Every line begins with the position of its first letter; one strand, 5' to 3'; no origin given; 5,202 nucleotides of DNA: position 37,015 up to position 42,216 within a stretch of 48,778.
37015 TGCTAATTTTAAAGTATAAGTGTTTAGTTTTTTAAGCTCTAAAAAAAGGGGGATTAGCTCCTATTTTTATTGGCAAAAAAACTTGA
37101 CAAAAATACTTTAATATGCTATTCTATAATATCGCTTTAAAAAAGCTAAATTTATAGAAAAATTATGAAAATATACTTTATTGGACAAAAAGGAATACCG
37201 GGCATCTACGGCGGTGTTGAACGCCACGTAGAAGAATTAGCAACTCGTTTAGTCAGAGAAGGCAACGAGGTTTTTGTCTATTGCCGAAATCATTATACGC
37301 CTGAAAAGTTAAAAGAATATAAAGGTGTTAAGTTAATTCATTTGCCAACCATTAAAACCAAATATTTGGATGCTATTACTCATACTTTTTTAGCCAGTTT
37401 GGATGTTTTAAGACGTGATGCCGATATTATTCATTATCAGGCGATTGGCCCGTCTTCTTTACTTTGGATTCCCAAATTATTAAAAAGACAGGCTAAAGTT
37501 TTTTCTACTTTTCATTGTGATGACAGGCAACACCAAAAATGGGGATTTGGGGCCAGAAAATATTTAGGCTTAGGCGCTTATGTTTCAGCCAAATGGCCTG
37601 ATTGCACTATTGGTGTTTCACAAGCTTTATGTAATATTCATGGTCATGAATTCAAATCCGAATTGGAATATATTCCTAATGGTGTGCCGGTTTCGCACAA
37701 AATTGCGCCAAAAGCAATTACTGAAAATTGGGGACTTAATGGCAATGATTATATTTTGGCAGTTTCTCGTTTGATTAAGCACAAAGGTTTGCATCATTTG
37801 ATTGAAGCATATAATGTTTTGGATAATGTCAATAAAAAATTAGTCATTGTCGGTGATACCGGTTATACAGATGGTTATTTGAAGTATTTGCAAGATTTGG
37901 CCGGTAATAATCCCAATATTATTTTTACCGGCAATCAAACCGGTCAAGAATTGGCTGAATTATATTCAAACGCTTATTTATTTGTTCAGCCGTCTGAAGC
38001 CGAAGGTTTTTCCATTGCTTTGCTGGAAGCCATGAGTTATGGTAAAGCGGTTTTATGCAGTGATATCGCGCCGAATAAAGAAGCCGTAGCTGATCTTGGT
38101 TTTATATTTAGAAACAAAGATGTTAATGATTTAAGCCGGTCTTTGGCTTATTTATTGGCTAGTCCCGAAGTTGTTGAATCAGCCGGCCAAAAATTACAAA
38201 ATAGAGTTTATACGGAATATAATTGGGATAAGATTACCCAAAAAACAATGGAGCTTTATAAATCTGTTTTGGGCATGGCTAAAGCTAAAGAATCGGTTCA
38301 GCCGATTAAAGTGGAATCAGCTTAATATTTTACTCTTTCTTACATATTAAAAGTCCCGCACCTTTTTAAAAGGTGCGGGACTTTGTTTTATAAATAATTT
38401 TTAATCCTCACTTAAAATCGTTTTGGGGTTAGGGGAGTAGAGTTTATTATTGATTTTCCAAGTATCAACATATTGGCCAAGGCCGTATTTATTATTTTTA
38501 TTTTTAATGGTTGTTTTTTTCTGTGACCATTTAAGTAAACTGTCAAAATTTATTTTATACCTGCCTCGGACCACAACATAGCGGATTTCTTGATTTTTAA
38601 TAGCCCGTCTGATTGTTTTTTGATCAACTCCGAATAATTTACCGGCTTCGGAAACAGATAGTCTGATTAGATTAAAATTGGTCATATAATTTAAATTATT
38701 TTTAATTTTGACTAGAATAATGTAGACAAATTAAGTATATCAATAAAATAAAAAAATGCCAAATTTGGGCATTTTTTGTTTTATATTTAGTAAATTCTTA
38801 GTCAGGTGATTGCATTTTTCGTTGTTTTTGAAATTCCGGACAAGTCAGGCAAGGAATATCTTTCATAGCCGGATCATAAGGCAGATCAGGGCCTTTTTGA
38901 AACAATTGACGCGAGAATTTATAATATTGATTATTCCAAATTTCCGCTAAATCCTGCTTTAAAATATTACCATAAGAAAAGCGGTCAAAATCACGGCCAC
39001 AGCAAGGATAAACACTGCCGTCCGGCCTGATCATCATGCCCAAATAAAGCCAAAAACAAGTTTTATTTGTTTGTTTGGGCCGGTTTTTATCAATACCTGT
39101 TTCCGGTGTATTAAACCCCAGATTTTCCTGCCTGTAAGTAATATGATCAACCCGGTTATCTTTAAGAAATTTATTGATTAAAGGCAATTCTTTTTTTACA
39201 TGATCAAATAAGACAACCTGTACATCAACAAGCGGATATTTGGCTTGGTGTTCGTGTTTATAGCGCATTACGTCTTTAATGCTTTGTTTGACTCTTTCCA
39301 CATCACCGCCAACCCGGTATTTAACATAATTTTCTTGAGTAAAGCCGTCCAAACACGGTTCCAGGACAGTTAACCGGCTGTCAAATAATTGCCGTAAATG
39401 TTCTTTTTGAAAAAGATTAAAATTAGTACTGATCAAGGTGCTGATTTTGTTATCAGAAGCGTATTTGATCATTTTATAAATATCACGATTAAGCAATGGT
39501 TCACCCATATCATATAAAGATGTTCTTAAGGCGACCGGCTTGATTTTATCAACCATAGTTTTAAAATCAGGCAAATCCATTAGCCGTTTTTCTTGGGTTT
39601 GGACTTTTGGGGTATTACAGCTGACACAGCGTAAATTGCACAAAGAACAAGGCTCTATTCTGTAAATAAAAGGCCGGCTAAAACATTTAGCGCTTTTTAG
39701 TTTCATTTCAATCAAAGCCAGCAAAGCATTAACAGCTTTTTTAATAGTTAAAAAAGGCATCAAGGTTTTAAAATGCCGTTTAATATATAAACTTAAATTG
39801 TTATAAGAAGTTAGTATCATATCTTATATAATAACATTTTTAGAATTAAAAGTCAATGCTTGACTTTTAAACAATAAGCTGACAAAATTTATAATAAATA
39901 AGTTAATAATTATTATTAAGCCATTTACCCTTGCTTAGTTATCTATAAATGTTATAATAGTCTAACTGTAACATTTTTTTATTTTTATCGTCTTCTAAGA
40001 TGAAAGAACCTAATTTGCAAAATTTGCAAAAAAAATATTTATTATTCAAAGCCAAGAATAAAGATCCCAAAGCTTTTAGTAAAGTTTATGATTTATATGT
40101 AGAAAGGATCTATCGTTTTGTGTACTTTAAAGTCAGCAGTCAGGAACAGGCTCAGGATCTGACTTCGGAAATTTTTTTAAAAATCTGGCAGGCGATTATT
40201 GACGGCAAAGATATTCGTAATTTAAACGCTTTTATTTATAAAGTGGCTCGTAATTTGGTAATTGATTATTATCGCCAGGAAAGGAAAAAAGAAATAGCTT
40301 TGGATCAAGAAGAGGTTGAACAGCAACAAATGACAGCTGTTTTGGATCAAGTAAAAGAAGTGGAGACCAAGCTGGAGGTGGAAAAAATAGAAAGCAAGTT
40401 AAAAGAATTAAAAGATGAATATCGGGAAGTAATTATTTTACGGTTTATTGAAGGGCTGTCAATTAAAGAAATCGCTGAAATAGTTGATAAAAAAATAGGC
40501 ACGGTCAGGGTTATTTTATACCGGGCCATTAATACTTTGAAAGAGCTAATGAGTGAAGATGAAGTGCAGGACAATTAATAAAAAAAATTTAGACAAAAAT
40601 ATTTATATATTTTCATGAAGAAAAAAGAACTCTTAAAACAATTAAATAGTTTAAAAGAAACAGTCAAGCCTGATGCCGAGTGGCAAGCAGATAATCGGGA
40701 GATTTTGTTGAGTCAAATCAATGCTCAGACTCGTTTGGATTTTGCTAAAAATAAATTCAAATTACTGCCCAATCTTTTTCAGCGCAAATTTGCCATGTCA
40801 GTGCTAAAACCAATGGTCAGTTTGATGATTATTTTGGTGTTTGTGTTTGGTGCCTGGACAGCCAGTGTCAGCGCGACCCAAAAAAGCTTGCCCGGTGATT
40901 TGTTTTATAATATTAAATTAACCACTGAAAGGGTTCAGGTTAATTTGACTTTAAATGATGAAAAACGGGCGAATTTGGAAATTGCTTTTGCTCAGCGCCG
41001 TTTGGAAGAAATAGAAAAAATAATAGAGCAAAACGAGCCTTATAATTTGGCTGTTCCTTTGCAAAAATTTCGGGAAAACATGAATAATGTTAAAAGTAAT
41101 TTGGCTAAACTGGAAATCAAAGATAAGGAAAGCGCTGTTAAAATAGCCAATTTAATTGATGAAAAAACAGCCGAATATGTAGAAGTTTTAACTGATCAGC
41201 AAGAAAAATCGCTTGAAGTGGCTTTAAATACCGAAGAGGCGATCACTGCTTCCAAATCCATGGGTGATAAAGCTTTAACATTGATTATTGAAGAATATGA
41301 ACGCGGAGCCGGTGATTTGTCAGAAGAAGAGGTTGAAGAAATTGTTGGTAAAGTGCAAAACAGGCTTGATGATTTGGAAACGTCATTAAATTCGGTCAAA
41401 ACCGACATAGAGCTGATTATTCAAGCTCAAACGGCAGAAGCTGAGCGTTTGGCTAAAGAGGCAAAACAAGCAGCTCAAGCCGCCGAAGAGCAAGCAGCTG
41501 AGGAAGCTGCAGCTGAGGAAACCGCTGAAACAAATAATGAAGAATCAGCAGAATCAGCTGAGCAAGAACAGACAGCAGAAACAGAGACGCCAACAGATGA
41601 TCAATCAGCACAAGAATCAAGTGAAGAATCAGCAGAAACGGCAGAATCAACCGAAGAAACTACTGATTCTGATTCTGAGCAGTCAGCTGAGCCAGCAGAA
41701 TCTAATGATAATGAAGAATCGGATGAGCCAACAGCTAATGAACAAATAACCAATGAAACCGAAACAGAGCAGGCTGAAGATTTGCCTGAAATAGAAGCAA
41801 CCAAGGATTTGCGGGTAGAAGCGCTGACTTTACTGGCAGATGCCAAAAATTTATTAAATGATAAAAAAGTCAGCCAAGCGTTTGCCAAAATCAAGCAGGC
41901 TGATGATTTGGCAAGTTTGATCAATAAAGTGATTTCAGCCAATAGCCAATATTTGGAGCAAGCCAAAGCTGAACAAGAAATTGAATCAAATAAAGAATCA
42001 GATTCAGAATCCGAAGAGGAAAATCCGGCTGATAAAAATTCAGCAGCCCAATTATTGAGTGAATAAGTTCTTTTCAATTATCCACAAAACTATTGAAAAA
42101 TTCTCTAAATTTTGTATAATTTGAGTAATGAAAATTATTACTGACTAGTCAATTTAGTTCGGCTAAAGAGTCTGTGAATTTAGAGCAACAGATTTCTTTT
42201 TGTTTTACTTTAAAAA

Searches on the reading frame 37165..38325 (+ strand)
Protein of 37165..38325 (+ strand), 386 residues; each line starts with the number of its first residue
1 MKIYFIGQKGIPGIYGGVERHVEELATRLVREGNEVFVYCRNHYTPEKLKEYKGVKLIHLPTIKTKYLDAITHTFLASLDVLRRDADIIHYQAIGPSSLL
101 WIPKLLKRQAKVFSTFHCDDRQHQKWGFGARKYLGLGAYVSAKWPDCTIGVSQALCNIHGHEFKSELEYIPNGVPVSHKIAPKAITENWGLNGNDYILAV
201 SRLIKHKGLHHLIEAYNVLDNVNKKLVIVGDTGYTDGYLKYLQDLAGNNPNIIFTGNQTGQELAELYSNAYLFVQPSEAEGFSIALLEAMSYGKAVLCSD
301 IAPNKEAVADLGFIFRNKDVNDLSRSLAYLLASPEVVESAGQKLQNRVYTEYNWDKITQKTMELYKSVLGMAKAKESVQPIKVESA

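Call 34: search_protein_families(library=pfam, proteins=[window:37165-38325:+], max_evalue=0.001)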
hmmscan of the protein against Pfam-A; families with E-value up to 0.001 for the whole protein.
window:37165-38325:+ (386 aa): 7 families
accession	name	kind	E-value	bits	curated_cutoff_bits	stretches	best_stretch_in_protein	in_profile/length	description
PF00534.26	Glycos_transf_1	-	4.4e-32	111.4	26.4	1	193-343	14-168/172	Glycosyl transferases group 1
PF13692.12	Glyco_trans_1_4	-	1.3e-24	87.5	27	1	196-332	3-141/142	Glycosyl transferases group 1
PF13439.12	Glyco_transf_4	-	2.3e-20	73.7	28.5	1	15-176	1-168/170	Glycosyltransferase Family 4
PF13579.12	Glyco_trans_4_4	-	4.7e-08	34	29.7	1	16-154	1-137/158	Glycosyl transferase 4-like domain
PF09314.17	DUF1972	-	6.1e-07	29.6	25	1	2-158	3-168/186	Domain of unknown function (DUF1972)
PF20706.3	GT4-conflict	-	1.3e-06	28.1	26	1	192-300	195-312/385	Family 4 Glycosyltransferase in conflict systems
PF13524.12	Glyco_trans_1_2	-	2.6e-06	27.9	25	1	225-361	16-142/144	Glycosyl transferase-like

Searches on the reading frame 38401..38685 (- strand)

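Call 34: search_protein_families(library=pfam, proteins=[window:38401-38685:-], max_evalue=0.001)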
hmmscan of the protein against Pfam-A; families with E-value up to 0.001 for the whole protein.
window:38401-38685:- (94 aa): 1 family
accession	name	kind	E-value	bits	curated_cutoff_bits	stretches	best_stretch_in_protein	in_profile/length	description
PF12728.13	HTH_17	-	2.5e-08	34.5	27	1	9-56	2-49/51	Helix-turn-helix domain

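Call 76: search_protein_families(library=ncbifam, proteins=[window:38401-38685:-], max_evalue=0.01)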
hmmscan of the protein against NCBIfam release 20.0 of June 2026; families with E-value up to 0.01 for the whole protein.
window:38401-38685:- (94 aa): 2 families
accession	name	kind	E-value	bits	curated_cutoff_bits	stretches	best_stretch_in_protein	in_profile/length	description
TIGR01764.1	excise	domain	7.3e-09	35.9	28.8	1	9-53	2-46/49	excisionase family DNA-binding protein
NF038291.1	rep_pAB02_ORF2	subfamily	0.0077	16.6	85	0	8-32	2-26/172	plasmid replication DNA-binding protein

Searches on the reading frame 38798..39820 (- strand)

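Call 34: search_protein_families(library=pfam, proteins=[window:38798-39820:-], max_evalue=0.001)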
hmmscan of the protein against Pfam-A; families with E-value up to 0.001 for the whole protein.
window:38798-39820:- (340 aa): 2 families
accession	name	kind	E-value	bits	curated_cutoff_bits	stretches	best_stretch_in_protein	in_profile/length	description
PF13186.11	SPASM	-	1.3e-11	45.1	21.5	1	255-308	1-52/67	Iron-sulfur cluster-binding domain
PF04055.27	Radical_SAM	-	4.5e-11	43.6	29.5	1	56-188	2-140/166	Radical SAM superfamily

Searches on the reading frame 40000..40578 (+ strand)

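Call 34: search_protein_families(library=pfam, proteins=[window:40000-40578:+], max_evalue=0.001)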
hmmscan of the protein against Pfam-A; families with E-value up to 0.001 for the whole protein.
window:40000-40578:+ (192 aa): 4 families
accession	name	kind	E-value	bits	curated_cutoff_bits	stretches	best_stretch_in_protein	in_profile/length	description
PF08281.18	Sigma70_r4_2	-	1.3e-13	50.8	25.7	1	129-178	3-52/54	Sigma-70, region 4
PF04542.20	Sigma70_r2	-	7.6e-13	48.5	24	1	30-96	2-70/71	Sigma-70 region 2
PF04545.22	Sigma70_r4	-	1.1e-10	41.3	24.1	1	134-182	2-50/50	Sigma-70, region 4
PF07638.17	Sigma70_ECF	-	3.9e-08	33.8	21.1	1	15-163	8-162/185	ECF sigma factor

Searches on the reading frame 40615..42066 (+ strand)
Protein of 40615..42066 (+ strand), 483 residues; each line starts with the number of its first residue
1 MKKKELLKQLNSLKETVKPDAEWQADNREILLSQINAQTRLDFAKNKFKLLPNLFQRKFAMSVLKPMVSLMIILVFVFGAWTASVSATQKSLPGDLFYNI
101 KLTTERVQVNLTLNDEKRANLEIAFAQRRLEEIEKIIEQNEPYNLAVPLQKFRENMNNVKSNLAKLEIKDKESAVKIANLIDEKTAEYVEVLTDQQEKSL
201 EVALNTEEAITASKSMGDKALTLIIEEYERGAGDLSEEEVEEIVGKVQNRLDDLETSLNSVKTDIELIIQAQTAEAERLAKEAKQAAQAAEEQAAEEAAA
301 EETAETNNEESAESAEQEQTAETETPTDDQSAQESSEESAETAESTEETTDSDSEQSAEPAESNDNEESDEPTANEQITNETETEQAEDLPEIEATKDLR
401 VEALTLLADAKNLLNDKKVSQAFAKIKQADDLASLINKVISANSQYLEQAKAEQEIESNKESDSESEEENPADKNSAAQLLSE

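Call 34: search_protein_families(library=pfam, proteins=[window:40615-42066:+], max_evalue=0.001)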
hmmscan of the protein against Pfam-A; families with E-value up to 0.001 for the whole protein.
window:40615-42066:+ (483 aa): 1 family
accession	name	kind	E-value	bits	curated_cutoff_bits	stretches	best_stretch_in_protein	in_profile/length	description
PF18915.5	DUF5667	-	3.9e-13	50.1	27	1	91-198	2-95/99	Domain of unknown function (DUF5667)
